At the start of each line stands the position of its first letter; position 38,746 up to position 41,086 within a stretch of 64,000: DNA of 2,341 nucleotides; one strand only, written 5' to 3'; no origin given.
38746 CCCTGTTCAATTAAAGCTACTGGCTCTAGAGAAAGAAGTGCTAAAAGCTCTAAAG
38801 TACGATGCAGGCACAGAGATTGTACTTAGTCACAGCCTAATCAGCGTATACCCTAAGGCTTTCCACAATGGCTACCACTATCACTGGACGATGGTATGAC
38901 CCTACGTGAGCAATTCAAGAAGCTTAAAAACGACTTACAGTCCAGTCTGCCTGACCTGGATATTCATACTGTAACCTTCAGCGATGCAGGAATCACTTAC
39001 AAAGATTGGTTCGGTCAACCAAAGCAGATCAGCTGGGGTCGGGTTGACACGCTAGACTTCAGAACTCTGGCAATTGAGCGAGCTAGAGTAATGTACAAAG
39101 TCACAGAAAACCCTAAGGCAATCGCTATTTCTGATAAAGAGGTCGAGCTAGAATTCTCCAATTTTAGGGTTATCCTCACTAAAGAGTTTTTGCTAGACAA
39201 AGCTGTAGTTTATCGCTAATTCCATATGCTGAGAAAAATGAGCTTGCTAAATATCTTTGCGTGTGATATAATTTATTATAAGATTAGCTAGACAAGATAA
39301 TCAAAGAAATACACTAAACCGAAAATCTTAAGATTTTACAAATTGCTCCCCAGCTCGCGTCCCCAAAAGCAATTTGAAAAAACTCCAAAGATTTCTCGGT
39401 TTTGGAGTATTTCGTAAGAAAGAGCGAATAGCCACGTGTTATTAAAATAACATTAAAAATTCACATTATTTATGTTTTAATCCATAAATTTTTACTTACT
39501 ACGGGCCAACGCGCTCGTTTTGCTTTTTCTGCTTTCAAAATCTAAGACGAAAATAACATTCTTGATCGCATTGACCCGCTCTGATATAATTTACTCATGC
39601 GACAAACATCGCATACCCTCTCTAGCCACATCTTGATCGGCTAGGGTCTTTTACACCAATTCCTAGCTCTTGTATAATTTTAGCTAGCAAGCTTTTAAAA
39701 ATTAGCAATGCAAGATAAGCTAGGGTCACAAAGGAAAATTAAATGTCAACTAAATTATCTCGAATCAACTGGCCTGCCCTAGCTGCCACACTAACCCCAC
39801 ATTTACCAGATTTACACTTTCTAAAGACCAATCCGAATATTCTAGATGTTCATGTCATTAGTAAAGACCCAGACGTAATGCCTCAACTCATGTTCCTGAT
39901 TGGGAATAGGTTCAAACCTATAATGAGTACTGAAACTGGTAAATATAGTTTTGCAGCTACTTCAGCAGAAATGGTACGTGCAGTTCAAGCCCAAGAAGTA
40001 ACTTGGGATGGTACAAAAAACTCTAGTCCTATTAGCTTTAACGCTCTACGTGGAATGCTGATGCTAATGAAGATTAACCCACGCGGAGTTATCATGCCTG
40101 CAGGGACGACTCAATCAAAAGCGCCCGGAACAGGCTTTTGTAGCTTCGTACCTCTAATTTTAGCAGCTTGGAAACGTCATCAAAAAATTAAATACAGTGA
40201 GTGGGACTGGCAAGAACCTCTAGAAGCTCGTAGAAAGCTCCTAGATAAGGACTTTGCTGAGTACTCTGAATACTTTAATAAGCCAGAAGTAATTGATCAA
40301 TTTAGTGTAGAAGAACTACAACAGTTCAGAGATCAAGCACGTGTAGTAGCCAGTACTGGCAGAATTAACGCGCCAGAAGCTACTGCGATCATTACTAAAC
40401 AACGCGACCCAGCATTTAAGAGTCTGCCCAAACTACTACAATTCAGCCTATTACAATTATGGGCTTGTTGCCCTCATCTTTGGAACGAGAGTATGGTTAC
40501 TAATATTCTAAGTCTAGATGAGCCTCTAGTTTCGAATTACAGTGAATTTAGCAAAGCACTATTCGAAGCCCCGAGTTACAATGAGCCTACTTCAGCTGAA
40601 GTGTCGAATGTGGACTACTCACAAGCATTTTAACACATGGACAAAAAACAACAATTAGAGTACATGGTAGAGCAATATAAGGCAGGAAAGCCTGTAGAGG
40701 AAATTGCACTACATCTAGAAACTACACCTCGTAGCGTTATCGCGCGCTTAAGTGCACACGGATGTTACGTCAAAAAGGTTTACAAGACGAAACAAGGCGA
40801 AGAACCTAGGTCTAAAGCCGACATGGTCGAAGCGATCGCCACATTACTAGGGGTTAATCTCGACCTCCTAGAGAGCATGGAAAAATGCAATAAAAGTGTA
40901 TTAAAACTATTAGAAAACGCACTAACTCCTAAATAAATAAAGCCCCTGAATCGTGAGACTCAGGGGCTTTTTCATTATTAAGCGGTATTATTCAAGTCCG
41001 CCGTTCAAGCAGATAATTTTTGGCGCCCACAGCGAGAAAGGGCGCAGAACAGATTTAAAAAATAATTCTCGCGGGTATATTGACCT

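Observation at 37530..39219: Six-member tandem array of diverged paralogous small ORFs with conserved start/stop junctions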

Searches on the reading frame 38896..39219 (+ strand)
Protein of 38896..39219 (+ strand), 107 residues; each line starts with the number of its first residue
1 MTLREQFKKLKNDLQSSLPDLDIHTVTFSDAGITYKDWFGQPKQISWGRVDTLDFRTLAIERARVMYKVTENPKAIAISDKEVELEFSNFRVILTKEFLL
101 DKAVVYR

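Call 8: search_protein_families(library=phrogs, proteins=[window:38896-39219:+], max_evalue=0.1)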
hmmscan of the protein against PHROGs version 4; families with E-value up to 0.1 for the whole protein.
window:38896-39219:+ (107 aa): 1 family
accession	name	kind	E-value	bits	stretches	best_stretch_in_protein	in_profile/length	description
phrog_32158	-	unknown function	0.086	13.3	1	18-61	104-147/221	-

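Call 9: search_protein_families(library=pfam, proteins=[window:38896-39219:+], max_evalue=0.1)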
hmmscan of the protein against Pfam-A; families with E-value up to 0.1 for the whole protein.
window:38896-39219:+ (107 aa): 0 families

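Call 34: find_homologous_proteins(query=A5, max_evalue=0.01)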
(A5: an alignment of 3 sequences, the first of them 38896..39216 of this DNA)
Query A5 (3 sequences) (107 aa, profile of the alignment): 3 proteins with E <= 0.01 among 104 candidates.
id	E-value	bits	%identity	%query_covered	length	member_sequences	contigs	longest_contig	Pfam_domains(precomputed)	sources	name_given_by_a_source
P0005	1.8e-46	175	100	100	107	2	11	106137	-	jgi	-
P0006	6.6e-46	173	39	95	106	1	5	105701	-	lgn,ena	-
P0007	1.4e-39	152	30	93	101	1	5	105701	-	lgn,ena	-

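Call 66: search_protein_families(library=ncbifam, proteins=[window:38896-39219:+], max_evalue=0.1)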
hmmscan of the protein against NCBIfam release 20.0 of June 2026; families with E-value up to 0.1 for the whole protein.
window:38896-39219:+ (107 aa): 0 families

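Call 68: predict_structure(alignment_id=A10)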
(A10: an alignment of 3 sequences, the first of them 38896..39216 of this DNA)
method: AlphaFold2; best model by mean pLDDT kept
length: 107 residues; sequences in the alignment: 3
mean_pLDDT: 71.2   pTM: 0.48
mean pLDDT of the five models: 71.2, 68.7, 67.2, 63.3, 59.5
residues with pLDDT >= 90: 21; 70-90: 35; 50-70: 34; < 50: 17
segments of 3 or more residues with pLDDT < 50: 17-22, 48-51, 103-107
pLDDT, mean of each block of 10 residues (from residue 1): 58 53 57 70 61 77 88 91 92 87 42
secondary structure, 60 per line:
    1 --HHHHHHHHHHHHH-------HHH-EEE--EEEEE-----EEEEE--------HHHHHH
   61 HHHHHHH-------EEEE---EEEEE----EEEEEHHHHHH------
elements in order: H3-15 E27-29 E32-36 E42-46 H55-67 E75-78 E82-86 E91-95 H96-101

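Call 95: fold_search(model_id=the predicted structure, library=viral)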
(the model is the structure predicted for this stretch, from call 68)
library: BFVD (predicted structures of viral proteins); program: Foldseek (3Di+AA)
matches with E <= 10: 1250; with E <= 0.001: 0
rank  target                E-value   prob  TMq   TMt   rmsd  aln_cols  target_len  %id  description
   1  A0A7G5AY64            2.0e-02  0.38  0.19  0.14  15.1       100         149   18  (no name in the UniProt tables at hand)
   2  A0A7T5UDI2            2.3e-02  0.91  0.26  0.34  15.1        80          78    8  (no name in the UniProt tables at hand)
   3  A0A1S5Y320            4.8e-02  1.00  0.39  0.41   2.5        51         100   14  Uncharacterized protein [uncultured archaeal virus]
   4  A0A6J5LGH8            4.8e-02  0.60  0.25  0.06  15.8        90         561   13  Collagen triple helix repeat [uncultured Caudovirales phage]
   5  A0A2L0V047            5.8e-02  0.63  0.23  0.29  14.0        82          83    5  Uncharacterized protein [Agrobacterium phage Atu_ph07]
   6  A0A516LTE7            7.0e-02  0.63  0.25  0.03  15.2        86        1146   10  (no name in the UniProt tables at hand)
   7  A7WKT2                1.0e-01  0.44  0.26  0.21  13.0       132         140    9  Uncharacterized protein [Betalipothrixvirus puteoliense]
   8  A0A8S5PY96            1.0e-01  0.33  0.22  0.19   9.6        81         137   11  Stage V sporulation protein T [Siphoviridae sp. ct2vX3]
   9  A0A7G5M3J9            1.0e-01  0.33  0.27  0.12  19.2       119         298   10  (no name in the UniProt tables at hand)
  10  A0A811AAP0            1.3e-01  0.28  0.30  0.15  15.1       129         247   14  (no name in the UniProt tables at hand)
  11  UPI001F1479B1         1.3e-01  0.25  0.20  0.13  12.8       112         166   12  (no name look-up for this kind of identifier)
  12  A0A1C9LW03            1.4e-01  0.80  0.23  0.35  10.2        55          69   20  (no name in the UniProt tables at hand)
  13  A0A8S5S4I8            1.4e-01  0.30  0.22  0.09  14.1       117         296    8  Nucleoid-associated protein (Fragment) [Siphoviridae sp. ctxYv12]
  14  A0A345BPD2            1.5e-01  0.60  0.28  0.21  11.1        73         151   12  (no name in the UniProt tables at hand)
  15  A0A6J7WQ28            1.7e-01  0.30  0.24  0.09   9.0        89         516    8  Uncharacterized protein [uncultured Caudovirales phage]
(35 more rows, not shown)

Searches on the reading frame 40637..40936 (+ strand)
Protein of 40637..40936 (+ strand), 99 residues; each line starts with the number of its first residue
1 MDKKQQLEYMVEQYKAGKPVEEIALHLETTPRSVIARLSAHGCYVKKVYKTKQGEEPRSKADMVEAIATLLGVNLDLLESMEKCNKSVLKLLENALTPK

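Call 8: search_protein_families(library=phrogs, proteins=[window:40637-40936:+], max_evalue=0.1)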
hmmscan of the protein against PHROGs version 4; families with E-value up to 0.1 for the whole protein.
window:40637-40936:+ (99 aa): 3 families
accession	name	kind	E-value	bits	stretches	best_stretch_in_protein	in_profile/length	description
phrog_323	-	transcription regulation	3.3e-05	24.6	1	4-61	151-216/319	transcriptional regulator, D5-like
phrog_1725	-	DNA, RNA and nucleotide metabolism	4.5e-05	24.9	1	20-96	39-123/129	DNA binding protein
phrog_4538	-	unknown function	0.0022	17.9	1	3-65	354-416/447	-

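Call 9: search_protein_families(library=pfam, proteins=[window:40637-40936:+], max_evalue=0.1)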
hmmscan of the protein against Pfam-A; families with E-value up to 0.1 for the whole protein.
window:40637-40936:+ (99 aa): 0 families
